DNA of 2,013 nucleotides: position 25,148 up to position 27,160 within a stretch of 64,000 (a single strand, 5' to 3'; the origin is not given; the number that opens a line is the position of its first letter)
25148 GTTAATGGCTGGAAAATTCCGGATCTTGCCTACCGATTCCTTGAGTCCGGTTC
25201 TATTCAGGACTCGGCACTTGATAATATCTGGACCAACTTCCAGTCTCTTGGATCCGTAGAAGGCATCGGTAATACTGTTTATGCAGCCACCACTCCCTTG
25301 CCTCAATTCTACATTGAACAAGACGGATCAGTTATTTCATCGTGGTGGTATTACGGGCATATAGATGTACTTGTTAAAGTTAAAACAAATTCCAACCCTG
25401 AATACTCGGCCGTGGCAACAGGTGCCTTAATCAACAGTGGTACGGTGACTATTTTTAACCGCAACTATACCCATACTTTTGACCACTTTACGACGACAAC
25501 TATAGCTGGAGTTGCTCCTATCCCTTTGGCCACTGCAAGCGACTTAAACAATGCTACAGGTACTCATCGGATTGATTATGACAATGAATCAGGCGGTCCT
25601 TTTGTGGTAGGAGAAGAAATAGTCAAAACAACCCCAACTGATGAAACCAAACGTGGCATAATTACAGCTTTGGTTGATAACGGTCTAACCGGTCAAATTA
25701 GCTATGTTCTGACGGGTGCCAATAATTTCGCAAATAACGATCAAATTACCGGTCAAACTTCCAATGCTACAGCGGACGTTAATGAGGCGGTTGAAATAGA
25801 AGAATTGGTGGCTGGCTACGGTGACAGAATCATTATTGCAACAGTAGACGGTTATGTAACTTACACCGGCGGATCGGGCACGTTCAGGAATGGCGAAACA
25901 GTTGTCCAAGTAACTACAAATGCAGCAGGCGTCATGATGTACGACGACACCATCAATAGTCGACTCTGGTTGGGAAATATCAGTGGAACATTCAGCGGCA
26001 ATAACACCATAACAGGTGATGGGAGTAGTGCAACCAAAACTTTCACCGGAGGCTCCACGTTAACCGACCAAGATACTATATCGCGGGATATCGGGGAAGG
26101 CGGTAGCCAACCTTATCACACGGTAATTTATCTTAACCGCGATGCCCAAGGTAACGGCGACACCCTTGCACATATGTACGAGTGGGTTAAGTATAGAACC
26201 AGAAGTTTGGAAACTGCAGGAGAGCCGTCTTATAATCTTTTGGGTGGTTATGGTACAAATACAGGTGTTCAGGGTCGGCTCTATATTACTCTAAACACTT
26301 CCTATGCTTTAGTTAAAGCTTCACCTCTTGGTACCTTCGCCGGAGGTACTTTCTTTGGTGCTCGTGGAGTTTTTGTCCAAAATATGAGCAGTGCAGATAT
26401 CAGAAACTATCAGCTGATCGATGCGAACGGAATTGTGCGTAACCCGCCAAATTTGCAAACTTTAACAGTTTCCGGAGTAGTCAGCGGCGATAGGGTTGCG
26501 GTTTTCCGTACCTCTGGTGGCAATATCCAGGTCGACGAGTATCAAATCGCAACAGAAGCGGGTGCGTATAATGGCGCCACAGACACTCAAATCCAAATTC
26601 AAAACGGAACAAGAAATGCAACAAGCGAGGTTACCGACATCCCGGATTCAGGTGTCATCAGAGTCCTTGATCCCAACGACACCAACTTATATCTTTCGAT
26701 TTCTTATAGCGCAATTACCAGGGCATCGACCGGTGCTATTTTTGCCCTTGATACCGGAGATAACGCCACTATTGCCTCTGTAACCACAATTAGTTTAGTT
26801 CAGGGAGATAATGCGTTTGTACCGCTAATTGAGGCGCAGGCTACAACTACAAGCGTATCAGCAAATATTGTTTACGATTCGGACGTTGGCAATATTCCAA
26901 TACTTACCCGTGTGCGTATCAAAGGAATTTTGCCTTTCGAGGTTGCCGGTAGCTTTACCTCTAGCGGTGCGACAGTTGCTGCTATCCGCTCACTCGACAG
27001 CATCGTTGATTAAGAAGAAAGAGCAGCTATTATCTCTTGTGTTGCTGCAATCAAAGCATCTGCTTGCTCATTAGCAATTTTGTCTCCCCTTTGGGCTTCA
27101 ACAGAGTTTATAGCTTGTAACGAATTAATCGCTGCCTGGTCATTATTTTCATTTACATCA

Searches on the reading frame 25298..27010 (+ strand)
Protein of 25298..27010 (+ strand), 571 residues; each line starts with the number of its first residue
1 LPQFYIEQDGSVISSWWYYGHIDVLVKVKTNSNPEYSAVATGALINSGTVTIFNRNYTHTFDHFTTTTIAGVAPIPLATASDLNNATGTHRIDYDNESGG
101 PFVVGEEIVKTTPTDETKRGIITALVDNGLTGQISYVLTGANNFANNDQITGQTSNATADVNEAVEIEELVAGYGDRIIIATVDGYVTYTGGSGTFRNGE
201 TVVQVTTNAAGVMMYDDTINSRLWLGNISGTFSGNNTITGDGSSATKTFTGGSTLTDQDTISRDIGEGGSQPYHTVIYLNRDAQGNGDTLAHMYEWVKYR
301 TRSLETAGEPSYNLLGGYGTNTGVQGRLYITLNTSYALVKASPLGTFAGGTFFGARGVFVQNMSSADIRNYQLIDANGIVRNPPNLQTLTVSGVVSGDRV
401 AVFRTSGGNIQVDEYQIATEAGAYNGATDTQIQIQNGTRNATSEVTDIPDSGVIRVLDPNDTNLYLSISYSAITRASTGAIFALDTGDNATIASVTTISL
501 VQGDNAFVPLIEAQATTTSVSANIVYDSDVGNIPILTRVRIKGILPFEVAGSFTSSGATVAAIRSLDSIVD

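Call 44: find_related_loci(query=A1, collection=genome_contigs, flank=10000)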
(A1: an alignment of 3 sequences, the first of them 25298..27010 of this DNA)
Query A1 (571 aa) in genome_contigs; peptide patterns used: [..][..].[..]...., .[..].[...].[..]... (x = any residue, [..] = any of these).
60 stretches matched a pattern; 11 encode a relative of the query (tblastn E <= 1e-3); 10 distinct loci.
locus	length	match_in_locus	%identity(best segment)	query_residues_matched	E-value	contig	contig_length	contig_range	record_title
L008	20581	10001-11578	32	14-570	9e-62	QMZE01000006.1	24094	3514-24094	MAG: Archaeoglobales archaeon isolate B35_G2 B35_Guay2_scaffold_00201, whole genome shotgun sequence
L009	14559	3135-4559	38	3-570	3e-60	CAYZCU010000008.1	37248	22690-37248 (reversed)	MAG TPA_asm: uncultured Gammaproteobacteria bacterium isolate SRP278252_co2_842 genome assembly, contig: NODE_2117_lengt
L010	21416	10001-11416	34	3-570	3e-47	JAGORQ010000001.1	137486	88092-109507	Candidatus Shapirobacteria bacterium isolate Gw_Eff_bin_278 Gw_Eff_123_length_137486_cov_4.907920, whole genome shotgun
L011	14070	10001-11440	37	3-570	3e-54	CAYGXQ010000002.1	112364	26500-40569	MAG TPA_asm: uncultured Gammaproteobacteria bacterium isolate ERP119294_co1_458 genome assembly, contig: NODE_165_length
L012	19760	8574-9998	33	3-570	4e-43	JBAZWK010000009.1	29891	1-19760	MAG: Candidatus Shapirobacteria bacterium isolate SO_2017_GW1_30 NODE_6541_length_29891_cov_1.080534_OW334_2017, whole g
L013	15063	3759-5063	38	6-570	2e-32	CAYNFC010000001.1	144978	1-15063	MAG TPA_asm: uncultured Gammaproteobacteria bacterium isolate binchicken_co266_245 genome assembly, contig: NODE_263_len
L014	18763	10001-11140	35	171-570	1e-46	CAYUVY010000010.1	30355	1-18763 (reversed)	MAG TPA_asm: uncultured Gammaproteobacteria bacterium isolate SRP298887_co1_124 genome assembly, contig: NODE_1227_lengt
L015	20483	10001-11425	38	3-570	6e-59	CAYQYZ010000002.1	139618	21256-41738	MAG TPA_asm: uncultured Gammaproteobacteria bacterium isolate SRP286056_co1_376 genome assembly, contig: NODE_81_length_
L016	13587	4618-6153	51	6-570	3e-18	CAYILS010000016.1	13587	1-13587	MAG TPA_asm: uncultured Pseudomonadales bacterium isolate ERP119705_co23_57 genome assembly, contig: NODE_4485_length_13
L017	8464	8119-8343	44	4-87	2e-13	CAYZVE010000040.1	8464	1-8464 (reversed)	MAG TPA_asm: uncultured archaeon isolate binchicken_co387_541 genome assembly, contig: NODE_11573_length_8464_cov_8.2142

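Call 46: search_solved_structures(query=A1, max_evalue=1)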
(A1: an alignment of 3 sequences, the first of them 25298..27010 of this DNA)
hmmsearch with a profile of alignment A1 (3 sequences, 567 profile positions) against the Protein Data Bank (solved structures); distinct sequences matched with E-value up to 1: 3.
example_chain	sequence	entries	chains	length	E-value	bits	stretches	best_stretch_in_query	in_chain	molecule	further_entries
6l3m_A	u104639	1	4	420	0.38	12.4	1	157-202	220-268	Polyketide synthase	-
6l3n_A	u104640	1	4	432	0.39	12.4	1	157-202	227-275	polyketide synthase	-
6j0u_A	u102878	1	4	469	0.43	12.2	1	157-202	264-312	Type 1 modular polyketide synthase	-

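Call 49: find_homologous_proteins(query=A1, max_evalue=0.00001)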
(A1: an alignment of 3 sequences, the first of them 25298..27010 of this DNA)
Query A1 (3 sequences) (571 aa, profile of the alignment): 549 proteins with E <= 0.00001 among 8000 candidates; the best 120 are listed.
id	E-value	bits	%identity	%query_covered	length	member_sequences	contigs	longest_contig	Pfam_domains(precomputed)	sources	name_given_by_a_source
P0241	0.0e+0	1086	73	100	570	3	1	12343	-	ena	-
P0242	3.1e-220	751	66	83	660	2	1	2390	-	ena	-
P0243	5.4e-210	717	57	100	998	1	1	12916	-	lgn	-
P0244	4.5e-201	687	38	73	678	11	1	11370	-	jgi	jgi:hypothetical protein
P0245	3.9e-200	684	56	100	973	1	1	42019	-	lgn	-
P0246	1.9e-194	665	56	100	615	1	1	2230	-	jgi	jgi:hypothetical protein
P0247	6.7e-192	657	58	100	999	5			-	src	-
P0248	8.1e-192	657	51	100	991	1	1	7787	-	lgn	-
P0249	2.2e-188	646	53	100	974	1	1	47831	-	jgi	-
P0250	2.2e-183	629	52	100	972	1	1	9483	-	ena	-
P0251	1.5e-177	610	49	100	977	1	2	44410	-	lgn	-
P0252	1.1e-175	604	54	100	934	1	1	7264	-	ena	-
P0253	1.4e-173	597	38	71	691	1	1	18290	-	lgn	-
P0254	5.6e-172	591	52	100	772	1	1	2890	-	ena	-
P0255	1.5e-171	590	39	70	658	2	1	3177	-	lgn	-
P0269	6.9e-168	578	49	100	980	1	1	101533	-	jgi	-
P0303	5.2e-145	502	45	100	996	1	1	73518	-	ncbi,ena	-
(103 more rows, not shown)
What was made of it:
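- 23966..27013 (+): ST1015: 1015-aa all-beta protein with no signal peptide. It belongs to a large Pfam-less family found in Patescibacteria and in phage contigs, and is the candidate acceptor protein. More than 549 homologues, all hypothetical (call 49).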

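Call 62: search_protein_families(library=phrogs, proteins=[L008:1086-4724:+, L008:4687-6975:+, L008:6972-7319:+, L008:7316-7810:+, L008:11804-12958:+, L008:13457-15421:+, L008:15746-16792:+, L008:16893-17657:+, L008:18015-18620:+, L008:19507-20298:+], max_evalue=0.001)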
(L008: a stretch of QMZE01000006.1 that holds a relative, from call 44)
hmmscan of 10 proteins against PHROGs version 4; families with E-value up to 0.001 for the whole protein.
L008:1086-4724:+ (1212 aa): 1 family
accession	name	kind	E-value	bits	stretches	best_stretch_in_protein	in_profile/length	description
phrog_392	-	other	1.3e-15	58.7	1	46-240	51-256/348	metal-dependent hydrolase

L008:4687-6975:+ (762 aa): 0 families

L008:6972-7319:+ (115 aa): 0 families

L008:7316-7810:+ (164 aa): 0 families

L008:11804-12958:+ (384 aa): 0 families

L008:13457-15421:+ (654 aa): 0 families

L008:15746-16792:+ (348 aa): 11 families
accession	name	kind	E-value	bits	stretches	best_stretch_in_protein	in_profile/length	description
phrog_267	-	head and packaging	8.8e-20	72.2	1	19-335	36-320/410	major head protein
phrog_544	-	head and packaging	1.4e-18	68.3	2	43-167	32-162/282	major head protein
phrog_10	-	head and packaging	4.4e-13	50.1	1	13-340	358-632/752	major head protein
phrog_1650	-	head and packaging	1.7e-10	41.7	1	215-316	168-273/300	major head protein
phrog_1357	-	head and packaging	1.2e-08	35.3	1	87-287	104-265/356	major head protein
phrog_3922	-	head and packaging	6.9e-08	33.1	1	22-138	83-205/362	major head protein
phrog_2263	-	head and packaging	9.3e-07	29.1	0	213-338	411-541/551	major head protein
phrog_30620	-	unknown function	1.1e-05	26.2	1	69-138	60-129/184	-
phrog_1623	-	head and packaging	2.3e-05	24.9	1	263-342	225-304/305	virion structural protein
phrog_2522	-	head and packaging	0.0002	21.6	0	217-310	194-287/318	major head protein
phrog_133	-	head and packaging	0.00022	21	1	20-157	387-522/668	head maturation protease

L008:16893-17657:+ (254 aa): 0 families

L008:18015-18620:+ (201 aa): 0 families

L008:19507-20298:+ (263 aa): 1 family
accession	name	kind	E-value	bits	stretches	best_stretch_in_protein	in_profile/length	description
phrog_290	-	tail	1.2e-05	25.8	1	7-115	198-316/411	minor tail protein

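Call 69: predict_structure(alignment_id=A2)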
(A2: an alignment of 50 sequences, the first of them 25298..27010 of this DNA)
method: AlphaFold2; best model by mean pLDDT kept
length: 571 residues; sequences in the alignment: 50
mean_pLDDT: 76.8   pTM: 0.68
mean pLDDT of the five models: 76.8, 75.8, 75.6, 75.0, 73.1
residues with pLDDT >= 90: 164; 70-90: 235; 50-70: 103; < 50: 69
segments of 3 or more residues with pLDDT < 50: 1-3, 17-33, 64-66, 68-77, 313-333, 335-340
pLDDT, mean of each block of 10 residues (from residue 1): 48 49 44 48 52 51 49 49 62 91 89 84 86 86 88 93 65 78 90 90 89 90 90 89 90 82 81 90 77 78 59 42 41 45 67 82 82 87 88 90 94 94 87 91 78 92 90 80 70 79 95 93 87 91 71 93 66 40
secondary structure, 60 per line:
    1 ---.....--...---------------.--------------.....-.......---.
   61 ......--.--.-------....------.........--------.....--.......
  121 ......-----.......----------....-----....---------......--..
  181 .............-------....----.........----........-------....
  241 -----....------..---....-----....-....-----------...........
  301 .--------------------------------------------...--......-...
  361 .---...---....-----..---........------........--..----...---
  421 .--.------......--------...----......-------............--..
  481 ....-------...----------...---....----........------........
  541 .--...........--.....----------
elements in order: E4-8 E11-13 H45-48 E50-56 E60-66 H80-83 E90-98 E107-111 E114-126 E132-138 E149-152 E158-161 H171-176 E179-193 E201-204 E209-217 E222-229 E237-240 E246-249 E261-264 E270-273 E275-278 H290-301 E346-348 E351-356 E358-361 E371-374 E385-392 E399-406 E415-417 E431-436 E452-457 E465-476 E479-484 E505-507 E511-514 E519-526 E533-541 E544-554 E557-561

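Call 72: fold_search(model_id=the predicted structure, library=viral)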
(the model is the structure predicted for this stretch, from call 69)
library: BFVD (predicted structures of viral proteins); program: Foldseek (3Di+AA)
matches with E <= 10: 796; with E <= 0.001: 40
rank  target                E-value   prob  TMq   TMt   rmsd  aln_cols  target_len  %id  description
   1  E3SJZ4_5              5.4e-08  1.00  0.13  0.07  27.7       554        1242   12  Structural protein [Synechococcus phage S-ShM2]
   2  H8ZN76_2              7.5e-08  0.99  0.13  0.08  34.1       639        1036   11  Uncharacterized protein [Synechococcus phage metaG-MbCM1]
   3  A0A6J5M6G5            1.4e-07  0.96  0.12  0.06  29.0       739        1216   13  Uncharacterized protein [uncultured Caudovirales phage]
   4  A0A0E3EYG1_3          1.8e-07  0.97  0.12  0.07  29.0       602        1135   12  Structural protein [Synechococcus phage ACG-2014d]
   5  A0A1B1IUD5            4.1e-07  0.99  0.12  0.06  36.6       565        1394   12  (no name in the UniProt tables at hand)
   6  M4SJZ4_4              5.1e-07  0.98  0.12  0.07  36.0       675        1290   11  LamG-like jellyroll fold domain-containing protein (Fragment) [Synechococcus phage Syn30]
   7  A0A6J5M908            8.8e-07  0.84  0.11  0.07  27.4       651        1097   11  Uncharacterized protein [uncultured Caudovirales phage]
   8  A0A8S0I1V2            1.1e-06  0.89  0.13  0.06  35.5       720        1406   12  (no name in the UniProt tables at hand)
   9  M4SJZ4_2              2.1e-06  1.00  0.12  0.06  21.0       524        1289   10  LamG-like jellyroll fold domain-containing protein (Fragment) [Synechococcus phage Syn30]
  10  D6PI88                2.6e-06  0.96  0.13  0.13  25.0       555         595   11  (no name in the UniProt tables at hand)
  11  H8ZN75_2              3.4e-06  0.99  0.13  0.07  29.1       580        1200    9  Gp14 neck protein [Synechococcus phage metaG-MbCM1]
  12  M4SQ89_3              5.0e-06  1.00  0.11  0.06  11.8       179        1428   21  (no name in the UniProt tables at hand)
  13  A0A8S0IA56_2          5.3e-06  0.77  0.11  0.09  32.7       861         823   12  (no name in the UniProt tables at hand)
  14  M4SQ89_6              5.6e-06  0.92  0.14  0.06  23.5       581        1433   12  (no name in the UniProt tables at hand)
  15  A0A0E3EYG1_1          9.2e-06  0.66  0.12  0.07  33.2       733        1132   12  Structural protein [Synechococcus phage ACG-2014d]
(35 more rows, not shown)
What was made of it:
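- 23966..27013 (+): AF2 pLDDT 76.8, all beta; best BFVD hits are cyanophage structural and fibre proteins (calls 69, 72).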

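Call 74: fold_search(model_id=the predicted structure, library=pdb)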
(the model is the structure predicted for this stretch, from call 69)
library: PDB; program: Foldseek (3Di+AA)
matches with E <= 10: 1863; with E <= 0.001: 0
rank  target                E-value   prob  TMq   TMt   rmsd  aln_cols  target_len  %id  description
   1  5k3x_B                3.8e-02  0.07  0.07  0.10  18.1       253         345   11  Crystal Structure of the sulfite dehydrogenase, SorT R78K mutant from Sinorhizobium meliloti (released 2017-05-24)
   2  8zjx_G                5.6e-02  0.14  0.07  0.15  16.8       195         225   10  Cryo-EM structure of the full length pAg-bound BTN2A1-BTN3A1-BTN3A2 in complex with Vgamma9-Vdelta2 TCR (MOP genotype) (released 2025-11-26)
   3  9t3r_L                8.3e-02  0.16  0.07  0.27  16.9       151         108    8  Structure of human HER2 in complex with EPS232 Fab (released 2026-03-11)
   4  7dc8_A                9.2e-02  0.15  0.07  0.16  17.9       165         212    8  Crystal structure of Switch Ab Fab and hIL6R in complex with ATP (released 2021-01-13)
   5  7t4q_G                9.7e-02  0.13  0.07  0.25  15.5       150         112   10  CryoEM structure of the HCMV Pentamer gH/gL/UL128/UL130/UL131A in complex with neutralizing fabs 2C12, 7I13 and 13H11 (released 2022-03-23)
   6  1va9_MODEL_1_A        9.7e-02  0.11  0.07  0.24  20.2       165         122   10  Solution structure of the second FNIII domain of DSCAML1 protein (released 2005-02-22)
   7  9t3s_L                1.0e-01  0.15  0.07  0.27  16.2       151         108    9  Structure of human HER2 in complex with EPS226 Fab (released 2026-03-11)
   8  7n4j_L                1.1e-01  0.12  0.08  0.16  17.6       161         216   12  Crystal structure of SARS-CoV-2 receptor binding domain in complex with neutralizing human antibody WRAIR-2173. (released 2021-10-06)
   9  6o89_H                1.1e-01  0.04  0.07  0.10  19.1       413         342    8  Anti-CD28xCD3 CODV Fab (released 2019-11-20)
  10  5ocl_F                1.2e-01  0.09  0.06  0.21  17.5       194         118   11  Nanobody-anti-VGLUT nanobody complex (released 2017-07-26)
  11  1f97                  1.2e-01  0.08  0.07  0.14  21.7       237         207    8  SOLUBLE PART OF THE JUNCTION ADHESION MOLECULE FROM MOUSE (released 2001-01-10)
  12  8thz_F                1.3e-01  0.13  0.07  0.25  16.0       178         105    8  CryoEM structure of neutralizing antibodies CBH-7 and HC84.26 in complex with Hepatitis C virus envelope glycoprotein  (released 2024-07-24)
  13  9b7w_L                1.4e-01  0.15  0.07  0.28  15.3       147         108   11  Fab3-6 in complex with the capsid of Adeno-associated virus type 9 (released 2025-04-02)
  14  8g19_H                1.4e-01  0.08  0.06  0.13  17.3       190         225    9  Crystal structure of monoreactive 4C05 human Fab (released 2023-10-18)
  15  43c9_B                1.4e-01  0.08  0.06  0.22  17.8       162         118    9  CRYSTALLOGRAPHIC STRUCTURE OF THE ESTEROLYTIC AND AMIDOLYTIC 43C9 ANTIBODY (released 1999-08-18)
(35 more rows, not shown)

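Call 89: find_encoding_contigs(protein=P0269, flank=10000, max_places=1)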
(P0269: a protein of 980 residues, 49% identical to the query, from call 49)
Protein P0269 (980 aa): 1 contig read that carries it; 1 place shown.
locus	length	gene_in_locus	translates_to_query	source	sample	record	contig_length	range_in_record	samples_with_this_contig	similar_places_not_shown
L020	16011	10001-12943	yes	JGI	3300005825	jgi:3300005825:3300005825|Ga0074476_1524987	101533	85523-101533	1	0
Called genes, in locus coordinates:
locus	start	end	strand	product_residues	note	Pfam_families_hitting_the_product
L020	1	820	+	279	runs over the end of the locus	-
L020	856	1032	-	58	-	-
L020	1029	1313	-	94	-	-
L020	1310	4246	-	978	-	PF04851:ResIII (weak), PF00176:SNF2-rel_dom, PF00270:DEAD (faint), PF00271:Helicase_C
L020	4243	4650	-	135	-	PF11697:DUF3293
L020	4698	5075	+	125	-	PF07068:Gp23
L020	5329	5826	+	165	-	-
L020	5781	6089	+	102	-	-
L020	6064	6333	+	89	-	-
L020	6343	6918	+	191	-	PF00929:RNase_T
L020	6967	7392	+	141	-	PF23140:Gp80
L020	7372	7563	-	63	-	-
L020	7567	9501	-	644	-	PF02369:Big_1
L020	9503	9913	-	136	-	-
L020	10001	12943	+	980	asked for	-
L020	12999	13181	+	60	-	-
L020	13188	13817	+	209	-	-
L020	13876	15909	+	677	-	-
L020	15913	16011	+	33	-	?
